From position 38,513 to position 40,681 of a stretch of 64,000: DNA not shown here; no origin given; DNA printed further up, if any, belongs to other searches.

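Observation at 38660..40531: A B12-binding radical SAM enzyme with a STAS-like tail is inserted between the LptM-like gene and lysA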

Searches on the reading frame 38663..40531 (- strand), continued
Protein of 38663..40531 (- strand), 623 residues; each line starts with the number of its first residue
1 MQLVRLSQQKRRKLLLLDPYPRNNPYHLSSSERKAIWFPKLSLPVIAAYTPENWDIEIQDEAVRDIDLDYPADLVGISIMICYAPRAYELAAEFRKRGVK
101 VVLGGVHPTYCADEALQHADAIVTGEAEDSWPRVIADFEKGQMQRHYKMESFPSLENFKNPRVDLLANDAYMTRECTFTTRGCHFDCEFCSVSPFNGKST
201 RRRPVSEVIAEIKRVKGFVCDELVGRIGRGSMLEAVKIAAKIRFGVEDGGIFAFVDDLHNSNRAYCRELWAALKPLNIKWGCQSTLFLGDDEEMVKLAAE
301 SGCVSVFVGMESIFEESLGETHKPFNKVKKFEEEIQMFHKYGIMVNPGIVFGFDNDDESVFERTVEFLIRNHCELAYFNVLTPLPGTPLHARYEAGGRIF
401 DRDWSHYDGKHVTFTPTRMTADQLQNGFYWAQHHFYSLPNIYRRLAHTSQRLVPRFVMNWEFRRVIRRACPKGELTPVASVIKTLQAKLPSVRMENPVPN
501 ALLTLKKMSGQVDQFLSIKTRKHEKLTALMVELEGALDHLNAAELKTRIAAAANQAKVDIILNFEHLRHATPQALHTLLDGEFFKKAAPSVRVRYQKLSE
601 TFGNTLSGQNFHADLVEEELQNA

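Call 73: list_cluster_members(proteins=[window:38663-40531:-, L031:6001-7854:+])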
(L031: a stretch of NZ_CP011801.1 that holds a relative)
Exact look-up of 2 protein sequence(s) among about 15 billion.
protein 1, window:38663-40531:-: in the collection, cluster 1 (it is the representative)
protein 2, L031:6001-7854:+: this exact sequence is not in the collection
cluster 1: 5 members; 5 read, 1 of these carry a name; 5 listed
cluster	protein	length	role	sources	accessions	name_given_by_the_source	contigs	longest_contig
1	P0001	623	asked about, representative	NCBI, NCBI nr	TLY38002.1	MAG: radical SAM protein [Nitrospirae bacterium] | MAG: radical SAM protein [Nitrospirota bacterium]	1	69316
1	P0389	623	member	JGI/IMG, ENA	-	-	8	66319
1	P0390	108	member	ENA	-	-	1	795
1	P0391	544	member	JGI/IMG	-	-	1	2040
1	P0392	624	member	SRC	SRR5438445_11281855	-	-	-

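Call 75: find_homologous_proteins(query=A6, max_evalue=1e-20)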
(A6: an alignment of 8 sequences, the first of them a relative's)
Query A6 (8 sequences) (505 aa, profile of the alignment): 3303 proteins with E <= 1e-20 among 8000 candidates; the best 120 are listed.
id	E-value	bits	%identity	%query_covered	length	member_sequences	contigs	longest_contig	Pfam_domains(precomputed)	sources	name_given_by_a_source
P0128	6.4e-191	653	100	100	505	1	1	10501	PF04055.28,PF02310.25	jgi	jgi:radical SAM superfamily enzyme YgiQ (UPF0313 family)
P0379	2.0e-179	615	49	83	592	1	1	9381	PF01740.27,PF04055.28,PF13282.12,PF02310.25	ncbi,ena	-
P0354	2.3e-178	612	46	88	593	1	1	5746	PF04055.28,PF02310.25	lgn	-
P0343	3.3e-178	611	46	87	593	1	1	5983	PF04055.28,PF02310.25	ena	-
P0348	5.1e-178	611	49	81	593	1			PF04055.28,PF02310.25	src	-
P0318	8.3e-178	610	49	81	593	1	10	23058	PF04055.28,PF02310.25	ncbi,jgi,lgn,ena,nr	ncbi:MAG: hypothetical protein A3D21_06770 [Nitrospirae bacterium RIFCSPHIGHO2_02_FULL_42_12]|nr:MAG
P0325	8.3e-178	610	49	81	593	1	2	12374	PF04055.28,PF02310.25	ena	-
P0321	9.8e-178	610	49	81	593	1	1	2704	PF04055.28,PF02310.25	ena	-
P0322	9.9e-178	610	49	81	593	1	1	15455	PF04055.28,PF02310.25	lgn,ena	-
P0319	1.0e-177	610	49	81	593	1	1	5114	PF04055.28,PF02310.25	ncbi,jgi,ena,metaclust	metaclust:\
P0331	1.0e-177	610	49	81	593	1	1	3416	PF04055.28,PF02310.25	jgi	-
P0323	1.1e-177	609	49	81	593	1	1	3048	PF04055.28,PF02310.25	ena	-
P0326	1.2e-177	609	49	81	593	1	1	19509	PF04055.28,PF02310.25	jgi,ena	-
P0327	1.2e-177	609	49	81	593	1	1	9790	PF04055.28,PF02310.25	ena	-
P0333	1.2e-177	609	49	81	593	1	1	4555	PF04055.28,PF02310.25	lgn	-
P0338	1.4e-177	609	49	81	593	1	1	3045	PF04055.28,PF02310.25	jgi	-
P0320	1.4e-177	609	49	81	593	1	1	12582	PF04055.28,PF02310.25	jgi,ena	-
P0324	1.5e-177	609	49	81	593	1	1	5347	PF04055.28,PF02310.25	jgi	-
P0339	1.5e-177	609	49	81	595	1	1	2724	PF04055.28,PF02310.25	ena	-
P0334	1.5e-177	609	49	81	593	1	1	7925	PF04055.28,PF02310.25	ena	-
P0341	1.9e-177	609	49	81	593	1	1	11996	PF04055.28,PF02310.25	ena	-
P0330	2.4e-177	608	49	81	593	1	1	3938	PF04055.28,PF02310.25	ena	-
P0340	3.2e-177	608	49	81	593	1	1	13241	PF04055.28,PF02310.25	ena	-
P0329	5.1e-177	607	49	81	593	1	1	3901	PF04055.28,PF02310.25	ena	-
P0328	5.4e-177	607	49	81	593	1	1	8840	PF04055.28,PF02310.25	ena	-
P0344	6.9e-177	607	49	81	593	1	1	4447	PF04055.28,PF02310.25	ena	-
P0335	7.1e-177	607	49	81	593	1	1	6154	PF04055.28,PF02310.25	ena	-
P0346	7.9e-177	607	49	81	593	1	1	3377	PF04055.28,PF02310.25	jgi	-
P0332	8.7e-177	606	49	81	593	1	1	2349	PF04055.28,PF02310.25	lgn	-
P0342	8.9e-177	606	49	81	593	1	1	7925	PF04055.28,PF02310.25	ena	-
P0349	8.9e-177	606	49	81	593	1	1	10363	PF04055.28,PF02310.25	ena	-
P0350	9.0e-177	606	49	81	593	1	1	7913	PF04055.28,PF02310.25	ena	-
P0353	1.6e-176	606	49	81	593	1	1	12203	PF04055.28,PF02310.25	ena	-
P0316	3.2e-176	605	47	81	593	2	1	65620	PF04055.28,PF02310.25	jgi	-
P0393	4.4e-176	604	83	100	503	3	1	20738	PF04055.28,PF02310.25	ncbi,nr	ncbi:MAG TPA: radical SAM protein [Polyangia bacterium]|nr:radical SAM protein [Polyangia bacterium]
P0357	4.7e-176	604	48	81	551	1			PF04055.28,PF02310.25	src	-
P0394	5.9e-175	600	83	100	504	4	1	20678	PF04055.28,PF02310.25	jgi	jgi:radical SAM superfamily enzyme YgiQ (UPF0313 family)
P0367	6.0e-175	600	48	83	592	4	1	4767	PF04055.28,PF02310.25,PF13466.13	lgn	-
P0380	7.4e-174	597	47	81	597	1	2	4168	PF04055.28,PF02310.25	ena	-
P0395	1.0e-173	596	49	82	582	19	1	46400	PF04055.28,PF13282.12,PF02310.25,PF13466.13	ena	-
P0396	1.1e-173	596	49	80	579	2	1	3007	PF04055.28,PF02310.25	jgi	jgi:radical SAM superfamily enzyme YgiQ (UPF0313 family)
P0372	1.6e-173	596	48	81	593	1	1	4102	PF04055.28,PF02310.25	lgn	-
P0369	4.3e-173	594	47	83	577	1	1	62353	PF04055.28,PF02310.25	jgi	-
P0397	6.4e-173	594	45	86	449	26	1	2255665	PF04055.28,PF02310.25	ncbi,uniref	ncbi:B12-binding domain-containing radical SAM protein [Candidatus Caldatribacterium saccharoferment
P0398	7.6e-173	593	48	82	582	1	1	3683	PF04055.28,PF13282.12,PF02310.25,PF13466.13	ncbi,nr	ncbi:MAG: radical SAM protein [candidate division NC10 bacterium]|nr:radical SAM protein [candidate 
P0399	1.2e-172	593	48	82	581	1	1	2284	PF01740.27,PF04055.28,PF13282.12,PF02310.25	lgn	-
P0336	1.7e-172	592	48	80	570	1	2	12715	PF04055.28,PF02310.25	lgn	-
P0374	5.2e-172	591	48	80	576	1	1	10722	PF04055.28,PF02310.25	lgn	-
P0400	8.4e-172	590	46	83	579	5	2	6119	PF04055.28,PF02310.25,PF13466.13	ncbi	-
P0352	8.6e-172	590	48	80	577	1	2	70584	PF04055.28,PF02310.25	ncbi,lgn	-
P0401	9.1e-172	590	46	83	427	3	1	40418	PF04055.28,PF02310.25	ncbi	ncbi:MAG: B12-binding domain-containing radical SAM protein [Candidatus Caldatribacteriaceae bacteri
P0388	1.4e-171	589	46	84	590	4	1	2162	PF04055.28,PF13282.12,PF02310.25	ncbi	-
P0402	1.4e-171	589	45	88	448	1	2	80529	PF04055.28,PF02310.25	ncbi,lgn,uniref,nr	ncbi:MAG: B12-binding domain-containing radical SAM protein [Candidatus Caldatribacterium sp.]|unire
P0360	2.0e-171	589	48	80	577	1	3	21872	PF04055.28,PF02310.25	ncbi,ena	ncbi:MAG: radical SAM protein [Nitrospirota bacterium]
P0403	2.1e-171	589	48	80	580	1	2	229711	PF04055.28,PF13282.12,PF19864.6,PF02310.25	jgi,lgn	-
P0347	2.6e-171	588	48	77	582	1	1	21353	PF04055.28,PF02310.25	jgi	jgi:radical SAM superfamily enzyme YgiQ (UPF0313 family)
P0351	3.0e-171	588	48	80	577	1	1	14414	PF04055.28,PF02310.25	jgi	jgi:radical SAM superfamily enzyme YgiQ (UPF0313 family)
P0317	3.7e-171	588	46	80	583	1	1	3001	PF04055.28,PF02310.25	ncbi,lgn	ncbi:MAG: radical SAM protein [Nitrospirota bacterium]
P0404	5.0e-171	588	68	97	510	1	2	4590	PF04055.28,PF02310.25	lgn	-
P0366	5.2e-171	587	48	80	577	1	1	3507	PF04055.28,PF02310.25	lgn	-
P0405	5.5e-171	587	46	88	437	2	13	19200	PF04055.28,PF02310.25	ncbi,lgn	ncbi:MAG: radical SAM protein [Atribacterota bacterium]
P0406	6.0e-171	587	46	86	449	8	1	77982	PF04055.28,PF02310.25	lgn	-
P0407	6.5e-171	587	48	80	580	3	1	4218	PF04055.28,PF13282.12,PF19864.6,PF02310.25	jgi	jgi:radical SAM superfamily enzyme YgiQ (UPF0313 family)/anti-anti-sigma regulatory factor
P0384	1.8e-170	586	47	82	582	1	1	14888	PF01740.27,PF04055.28,PF13282.12,PF02310.25,PF13466.13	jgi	-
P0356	2.8e-170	585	45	86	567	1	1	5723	PF04055.28,PF02310.25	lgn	-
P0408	4.3e-170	584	48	73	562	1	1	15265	PF04055.28,PF13282.12,PF02310.25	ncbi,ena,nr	ncbi:MAG TPA: radical SAM protein [Thermodesulfobacteriota bacterium]|nr:radical SAM protein [Thermo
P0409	4.5e-170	584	66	97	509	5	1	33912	PF04055.28,PF02310.25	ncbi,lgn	-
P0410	4.6e-170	584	48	80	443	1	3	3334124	PF04055.28,PF02310.25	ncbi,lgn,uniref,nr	ncbi:Radical SAM superfamily enzyme YgiQ, UPF0313 family [Thermanaeromonas toyohensis ToBE]|uniref:R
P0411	5.4e-170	584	46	80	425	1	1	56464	PF04055.28,PF02310.25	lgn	-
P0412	7.1e-170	584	44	83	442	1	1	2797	PF04055.28,PF13282.12,PF19864.6,PF02310.25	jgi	-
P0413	8.0e-170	584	43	86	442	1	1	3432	PF04055.28,PF13282.12,PF19864.6,PF02310.25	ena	-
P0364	9.8e-170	583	47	80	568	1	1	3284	PF04055.28,PF02310.25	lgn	-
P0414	1.1e-169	583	47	80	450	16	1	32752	PF04055.28,PF13282.12,PF19864.6,PF02310.25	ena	-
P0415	1.2e-169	583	44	83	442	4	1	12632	PF04055.28,PF13282.12,PF19864.6,PF02310.25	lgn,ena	-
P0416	1.2e-169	583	43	86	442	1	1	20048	PF04055.28,PF13282.12,PF19864.6,PF02310.25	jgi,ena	-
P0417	1.6e-169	583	45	86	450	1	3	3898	PF04055.28,PF02310.25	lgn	-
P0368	1.8e-169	582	49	80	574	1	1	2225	PF04055.28,PF02310.25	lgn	-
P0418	2.1e-169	582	48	73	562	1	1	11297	PF04055.28,PF13282.12,PF02310.25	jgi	-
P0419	2.2e-169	582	46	83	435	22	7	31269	PF04055.28,PF02310.25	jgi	jgi:radical SAM superfamily enzyme YgiQ (UPF0313 family)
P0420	2.5e-169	582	43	80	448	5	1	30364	PF04055.28,PF13282.12,PF02310.25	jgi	-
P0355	3.0e-169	582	43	93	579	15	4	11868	PF04055.28,PF02310.25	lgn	-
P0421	3.1e-169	582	47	80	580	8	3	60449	PF04055.28,PF19864.6,PF02310.25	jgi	jgi:radical SAM superfamily enzyme YgiQ (UPF0313 family)/anti-anti-sigma regulatory factor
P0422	3.4e-169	581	45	80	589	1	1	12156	PF04055.28,PF13282.12,PF02310.25,PF13466.13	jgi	jgi:radical SAM superfamily enzyme YgiQ (UPF0313 family)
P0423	9.0e-169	580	45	80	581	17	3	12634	PF04055.28,PF02310.25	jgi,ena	-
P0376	9.1e-169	580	47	80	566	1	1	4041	PF04055.28,PF02310.25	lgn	-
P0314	1.4e-168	579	48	76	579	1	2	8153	PF01740.27,PF04055.28,PF13282.12,PF02310.25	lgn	-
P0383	2.9e-168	578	47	80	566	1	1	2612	PF04055.28,PF02310.25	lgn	-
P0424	4.7e-168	578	47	80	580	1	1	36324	PF04055.28,PF13282.12,PF02310.25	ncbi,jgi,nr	ncbi:MAG: radical SAM protein [Deltaproteobacteria bacterium]|nr:radical SAM protein [Deltaproteobac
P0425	6.6e-168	577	48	78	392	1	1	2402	PF04055.28,PF02310.25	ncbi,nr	ncbi:MAG: B12-binding domain-containing radical SAM protein, partial [Atribacterota bacterium]|nr:B1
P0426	7.3e-168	577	48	73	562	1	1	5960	PF04055.28,PF13282.12,PF02310.25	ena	-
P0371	7.8e-168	577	47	81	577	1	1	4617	PF04055.28,PF02310.25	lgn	-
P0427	8.1e-168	577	47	80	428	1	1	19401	PF04055.28,PF02310.25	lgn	-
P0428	8.4e-168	577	46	73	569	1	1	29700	PF04055.28,PF13282.12,PF02310.25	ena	-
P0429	9.5e-168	577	43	79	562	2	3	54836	PF04055.28,PF13282.12,PF02310.25,PF13466.13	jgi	jgi:radical SAM superfamily enzyme YgiQ (UPF0313 family)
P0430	1.1e-167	576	45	73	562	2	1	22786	PF04055.28,PF13282.12,PF02310.25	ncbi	-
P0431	1.3e-167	576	44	84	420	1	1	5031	PF04055.28,PF02310.25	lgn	-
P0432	1.3e-167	576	47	73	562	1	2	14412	PF04055.28,PF13282.12,PF02310.25,PF13466.13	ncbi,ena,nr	ncbi:MAG TPA: radical SAM protein [Thermodesulfobacteriota bacterium]|nr:radical SAM protein [Thermo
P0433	1.4e-167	576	46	75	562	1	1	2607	PF04055.28,PF13282.12,PF02310.25,PF13466.13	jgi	jgi:radical SAM superfamily enzyme YgiQ (UPF0313 family)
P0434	1.6e-167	576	49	80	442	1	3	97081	PF04055.28,PF02310.25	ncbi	ncbi:MAG: B12-binding domain-containing radical SAM protein [Moorellaceae bacterium]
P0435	2.0e-167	576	48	73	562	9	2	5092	PF04055.28,PF13282.12,PF02310.25,PF13466.13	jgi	-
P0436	2.0e-167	576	48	73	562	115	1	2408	PF04055.28,PF13282.12,PF02310.25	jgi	-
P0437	2.1e-167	576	44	80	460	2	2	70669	PF04055.28,PF02310.25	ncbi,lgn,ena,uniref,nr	ncbi:MAG: radical SAM protein [Acidobacteria bacterium]|uniref:Radical SAM protein n=1 Tax=Candidatu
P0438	2.2e-167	576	46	80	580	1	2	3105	PF04055.28,PF02310.25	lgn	-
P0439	2.6e-167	575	46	77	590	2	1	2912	PF01740.27,PF04055.28,PF13282.12,PF02310.25,PF13466.13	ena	-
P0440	2.8e-167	575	49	81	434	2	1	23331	PF04055.28,PF02310.25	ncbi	ncbi:MAG: B12-binding domain-containing radical SAM protein [Moorellales bacterium]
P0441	3.5e-167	575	43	83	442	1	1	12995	PF04055.28,PF02310.25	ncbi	-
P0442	3.6e-167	575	48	73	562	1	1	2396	PF04055.28,PF13282.12,PF02310.25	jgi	-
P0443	4.3e-167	575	45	80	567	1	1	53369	PF04055.28,PF13282.12,PF02310.25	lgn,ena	-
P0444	4.6e-167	574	46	73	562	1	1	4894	PF04055.28,PF13282.12,PF02310.25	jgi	jgi:radical SAM superfamily enzyme YgiQ (UPF0313 family)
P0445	5.0e-167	574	44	80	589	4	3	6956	PF01740.27,PF04055.28,PF13282.12,PF02310.25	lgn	-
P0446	5.5e-167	574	47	80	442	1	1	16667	PF04055.28,PF02310.25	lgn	-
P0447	5.6e-167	574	47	79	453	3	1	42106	PF04055.28,PF02310.25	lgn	-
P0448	6.2e-167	574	46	73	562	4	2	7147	PF04055.28,PF13282.12,PF02310.25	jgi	jgi:radical SAM superfamily enzyme YgiQ (UPF0313 family)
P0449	6.2e-167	574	47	73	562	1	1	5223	PF04055.28,PF13282.12,PF02310.25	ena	-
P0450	6.3e-167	574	47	75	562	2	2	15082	PF04055.28,PF13282.12,PF02310.25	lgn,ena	-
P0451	6.5e-167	574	47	73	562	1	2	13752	PF04055.28,PF13282.12,PF02310.25,PF13466.13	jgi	-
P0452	8.5e-167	574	46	73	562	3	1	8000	PF04055.28,PF13282.12,PF02310.25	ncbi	-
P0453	9.5e-167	573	43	79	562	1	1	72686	PF04055.28,PF13282.12,PF19864.6,PF02310.25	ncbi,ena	-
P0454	9.9e-167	573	46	73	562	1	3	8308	PF04055.28,PF13282.12,PF02310.25,PF13466.13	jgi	jgi:radical SAM superfamily enzyme YgiQ (UPF0313 family)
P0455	1.1e-166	573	45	75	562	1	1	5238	PF04055.28,PF13282.12,PF02310.25,PF13466.13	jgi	jgi:radical SAM superfamily enzyme YgiQ (UPF0313 family)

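Call 76: find_encoding_contigs(protein=P0395, flank=7000, max_places=1)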
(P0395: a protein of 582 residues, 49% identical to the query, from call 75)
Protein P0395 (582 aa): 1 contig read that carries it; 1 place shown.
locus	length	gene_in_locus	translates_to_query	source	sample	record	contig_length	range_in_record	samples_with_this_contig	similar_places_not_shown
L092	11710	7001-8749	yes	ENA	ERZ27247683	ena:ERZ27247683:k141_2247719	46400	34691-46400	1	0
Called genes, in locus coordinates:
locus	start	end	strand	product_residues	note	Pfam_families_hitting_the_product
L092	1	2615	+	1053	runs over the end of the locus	PF17757:UvrB_inter, PF02559:CarD_TRCF_RID, PF00270:DEAD, PF04851:ResIII, PF00271:Helicase_C, PF22590:Cas3-like_C_2 (weak), PF03461:TRCF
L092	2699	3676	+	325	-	PF13624:SurA_N_3 (weak), PF00639:Rotamase, PF13145:Rotamase_2, PF13616:Rotamase_3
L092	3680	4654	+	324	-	PF13623:SurA_N_2, PF13624:SurA_N_3, PF09312:SurA_N, PF13145:Rotamase_2, PF13616:Rotamase_3, PF00639:Rotamase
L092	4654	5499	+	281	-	PF00175:NAD_binding_1, PF10418:DHODB_Fe-S_bind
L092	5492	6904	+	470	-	PF14691:Fer4_20, PF07992:Pyr_redox_2 (weak), PF00070:Pyr_redox (faint), PF07992:Pyr_redox_2, PF13450:NAD_binding_8 (weak), PF13738:Pyr_redox_3 (faint)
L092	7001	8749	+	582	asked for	PF02310:B12-binding, PF04055:Radical_SAM, PF13282:DUF4070 (weak), PF13466:STAS_2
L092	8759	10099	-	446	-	PF09837:DUF2064, PF00535:Glycos_transf_2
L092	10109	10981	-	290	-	PF00037:Fer4 (faint), PF12837:Fer4_6 (faint), PF13187:Fer4_9 (weak), PF13237:Fer4_10 (weak), PF00881:Nitroreductase, PF14512:TM1586_NiRdase (faint)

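Call 77: find_encoding_contigs(protein=P0453, flank=7000, max_places=1)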
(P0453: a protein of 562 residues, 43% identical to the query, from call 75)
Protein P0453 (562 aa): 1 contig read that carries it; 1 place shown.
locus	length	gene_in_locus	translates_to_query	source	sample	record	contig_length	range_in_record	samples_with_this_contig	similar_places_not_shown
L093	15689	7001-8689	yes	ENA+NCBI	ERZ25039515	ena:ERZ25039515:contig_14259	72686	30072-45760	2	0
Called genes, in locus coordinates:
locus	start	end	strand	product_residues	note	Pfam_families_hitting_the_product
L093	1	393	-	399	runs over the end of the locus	PF00009:GTP_EFTU, PF03144:GTP_EFTU_D2, PF03143:GTP_EFTU_D3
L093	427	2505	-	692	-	PF00009:GTP_EFTU, PF03144:GTP_EFTU_D2, PF22042:EF-G_D2, PF14492:EFG_III, PF03764:EFG_IV, PF00679:EFG_C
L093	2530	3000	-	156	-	PF00177:Ribosomal_S7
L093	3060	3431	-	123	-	PF00164:Ribosom_S12_S23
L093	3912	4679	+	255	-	-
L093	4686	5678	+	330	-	PF10609:ParA (faint), PF01656:CbiA, PF02374:ArsA_ATPase, PF06564:CBP_BcsQ, PF13614:AAA_31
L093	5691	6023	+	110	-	-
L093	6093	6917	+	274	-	-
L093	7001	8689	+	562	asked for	PF02310:B12-binding, PF19864:Radical_SAM_N2 (faint), PF04055:Radical_SAM, PF13282:DUF4070 (weak)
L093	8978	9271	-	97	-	PF00076:RRM_1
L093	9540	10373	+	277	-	PF00175:NAD_binding_1 (weak), PF10418:DHODB_Fe-S_bind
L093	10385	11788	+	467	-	PF14691:Fer4_20, PF07992:Pyr_redox_2, PF00070:Pyr_redox (faint)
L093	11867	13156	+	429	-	PF07690:MFS_1, PF05977:MFS_3 (weak), PF07690:MFS_1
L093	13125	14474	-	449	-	PF00496:SBP_bac_5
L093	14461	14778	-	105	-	-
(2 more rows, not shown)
